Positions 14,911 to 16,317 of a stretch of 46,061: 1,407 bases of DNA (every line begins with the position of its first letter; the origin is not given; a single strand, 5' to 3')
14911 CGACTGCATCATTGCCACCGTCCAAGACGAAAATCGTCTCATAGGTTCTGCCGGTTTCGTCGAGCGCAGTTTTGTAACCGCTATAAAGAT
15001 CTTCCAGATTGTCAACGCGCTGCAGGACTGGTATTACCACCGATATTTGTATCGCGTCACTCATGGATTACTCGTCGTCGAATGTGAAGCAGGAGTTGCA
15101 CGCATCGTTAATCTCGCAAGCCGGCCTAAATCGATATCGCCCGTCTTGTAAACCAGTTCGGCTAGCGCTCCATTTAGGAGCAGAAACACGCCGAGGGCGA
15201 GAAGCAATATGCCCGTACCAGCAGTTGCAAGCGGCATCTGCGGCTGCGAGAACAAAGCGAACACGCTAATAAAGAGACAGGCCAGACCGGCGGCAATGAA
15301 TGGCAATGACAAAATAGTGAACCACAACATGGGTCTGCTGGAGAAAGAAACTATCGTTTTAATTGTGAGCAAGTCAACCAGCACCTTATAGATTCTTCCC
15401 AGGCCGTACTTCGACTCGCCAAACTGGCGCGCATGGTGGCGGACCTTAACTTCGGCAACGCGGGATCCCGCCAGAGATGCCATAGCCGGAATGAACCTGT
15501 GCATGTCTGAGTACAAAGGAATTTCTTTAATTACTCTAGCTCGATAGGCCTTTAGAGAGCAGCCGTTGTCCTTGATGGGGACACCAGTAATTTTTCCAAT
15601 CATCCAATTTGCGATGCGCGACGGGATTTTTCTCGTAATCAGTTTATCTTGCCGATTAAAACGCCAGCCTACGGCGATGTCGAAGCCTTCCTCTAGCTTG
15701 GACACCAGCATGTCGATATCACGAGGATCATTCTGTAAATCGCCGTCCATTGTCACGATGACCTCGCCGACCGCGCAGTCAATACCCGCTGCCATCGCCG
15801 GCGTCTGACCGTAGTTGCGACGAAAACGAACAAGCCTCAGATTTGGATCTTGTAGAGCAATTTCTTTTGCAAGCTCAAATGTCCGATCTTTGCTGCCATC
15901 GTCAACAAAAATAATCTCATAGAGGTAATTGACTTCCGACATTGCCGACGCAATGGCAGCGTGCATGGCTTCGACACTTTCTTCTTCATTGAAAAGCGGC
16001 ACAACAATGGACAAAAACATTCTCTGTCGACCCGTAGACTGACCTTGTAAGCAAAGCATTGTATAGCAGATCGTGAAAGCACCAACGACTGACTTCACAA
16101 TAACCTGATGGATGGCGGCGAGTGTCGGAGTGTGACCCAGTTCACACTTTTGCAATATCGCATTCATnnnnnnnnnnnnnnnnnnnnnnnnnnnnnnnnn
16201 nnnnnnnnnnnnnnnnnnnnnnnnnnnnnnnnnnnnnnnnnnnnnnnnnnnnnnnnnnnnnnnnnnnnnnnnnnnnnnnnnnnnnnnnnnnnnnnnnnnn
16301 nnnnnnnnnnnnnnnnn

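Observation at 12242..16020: Five-gene translationally coupled operon: GT2, pseudo-GT2, small anchored protein, HTTM, DCC (candidate undescribed system)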

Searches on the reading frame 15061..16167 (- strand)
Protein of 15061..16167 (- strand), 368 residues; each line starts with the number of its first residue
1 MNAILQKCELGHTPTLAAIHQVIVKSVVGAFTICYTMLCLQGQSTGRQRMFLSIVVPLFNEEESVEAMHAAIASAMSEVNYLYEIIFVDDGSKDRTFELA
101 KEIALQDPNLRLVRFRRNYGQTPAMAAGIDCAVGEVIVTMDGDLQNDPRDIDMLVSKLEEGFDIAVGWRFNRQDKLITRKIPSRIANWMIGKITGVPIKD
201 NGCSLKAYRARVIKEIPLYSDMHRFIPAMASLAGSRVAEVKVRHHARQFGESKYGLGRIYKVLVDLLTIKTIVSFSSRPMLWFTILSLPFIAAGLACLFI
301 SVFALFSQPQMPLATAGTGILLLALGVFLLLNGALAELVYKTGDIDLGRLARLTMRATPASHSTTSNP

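Call 4: search_protein_families(library=pfam, proteins=[window:15061-16167:-], max_evalue=0.1)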
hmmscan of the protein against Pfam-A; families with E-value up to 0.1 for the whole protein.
window:15061-16167:- (368 aa): 3 families
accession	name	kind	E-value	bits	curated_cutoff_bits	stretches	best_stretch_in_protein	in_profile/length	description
PF00535.33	Glycos_transf_2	-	1.8e-30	106.5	23.3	1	53-213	1-164/168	Glycosyl transferase family 2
PF13641.12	Glyco_tranf_2_3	-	0.001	19.5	27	1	52-158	3-111/230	Glycosyltransferase like family 2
PF10111.15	Glyco_tranf_2_2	-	0.0013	18.7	27.3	1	53-144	1-92/276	Glycosyltransferase like family 2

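Call 5: search_protein_families(library=ncbifam, proteins=[window:15061-16167:-], max_evalue=0.1)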
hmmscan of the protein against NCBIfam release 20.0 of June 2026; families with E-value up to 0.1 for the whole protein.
window:15061-16167:- (368 aa): 25 families
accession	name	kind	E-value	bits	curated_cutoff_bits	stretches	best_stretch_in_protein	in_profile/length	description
NF007986.1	PRK10714.1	equivalog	4.5e-51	173.7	529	1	52-281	8-237/316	undecaprenyl-phosphate 4-deoxy-4-formamido-L-arabinose transferase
NF047588.1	GlcsyltransPgfSStrep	equivalog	2.1e-44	152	500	1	50-340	1-288/308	glycosyltransferase PgfS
TIGR03937.1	PgaC_IcaA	equivalog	6.4e-17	61.6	422.3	1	47-162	42-154/407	poly-beta-1,6-N-acetyl-D-glucosamine synthase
TIGR04182.1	glyco_TIGR04182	equivalog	5.2e-16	58.9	325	1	53-341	3-284/293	S-layer glycoprotein N-glycosyltransferase AglJ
NF058614.1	PPMAGASynPpgS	equivalog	2e-12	47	370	1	54-218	4-167/226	polyprenyl-phospho-N-acetylgalactosaminyl synthase PpgS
NF007482.0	PRK10073.1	equivalog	6.7e-12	45.1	423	1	50-164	6-117/334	glycosyltransferase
TIGR03965.1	mycofact_glyco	equivalog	2.4e-11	43.2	280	1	52-160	76-181/467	mycofactocin biosynthesis glycosyltransferase MftF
TIGR04283.1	glyco_like_mftF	equivalog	5e-11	42.6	182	1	52-249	1-189/221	TIGR04283 family arsenosugar biosynthesis glycosyltransferase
NF041875.1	EPS_EpsD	equivalog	6.8e-11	42.1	370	1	52-149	1-95/325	exopolysaccharide biosynthesis glycosyltransferase EpsD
NF010496.0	PRK13915.1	equivalog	2.1e-10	40.2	262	1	48-155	29-139/307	glucosyl-3-phosphoglycerate synthase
NF050050.1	ProtGlycPglI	equivalog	3.6e-10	39.7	500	1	51-179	3-129/306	GalNAc(5)-diNAcBac-PP-undecaprenol beta-1,3-glucosyltransferase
TIGR03111.1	glyc2_xrt_Gpos1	hypoth_equivalog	3.5e-09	36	363.95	1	22-165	21-163/439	TIGR03111 family XrtG-associated glycosyltransferase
TIGR04242.1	nodulat_NodC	equivalog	9.8e-09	34.6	550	1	51-161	49-159/395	chitooligosaccharide synthase NodC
NF047683.1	TeichurnBiosyTuaG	equivalog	2.7e-08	33.8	400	1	48-151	4-104/252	teichuronic acid biosynthesis protein TuaG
NF041391.1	DPhHxTase_Halo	equivalog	7.6e-08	31.6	375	1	59-217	4-154/213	dolichyl-phosphate hexose transferase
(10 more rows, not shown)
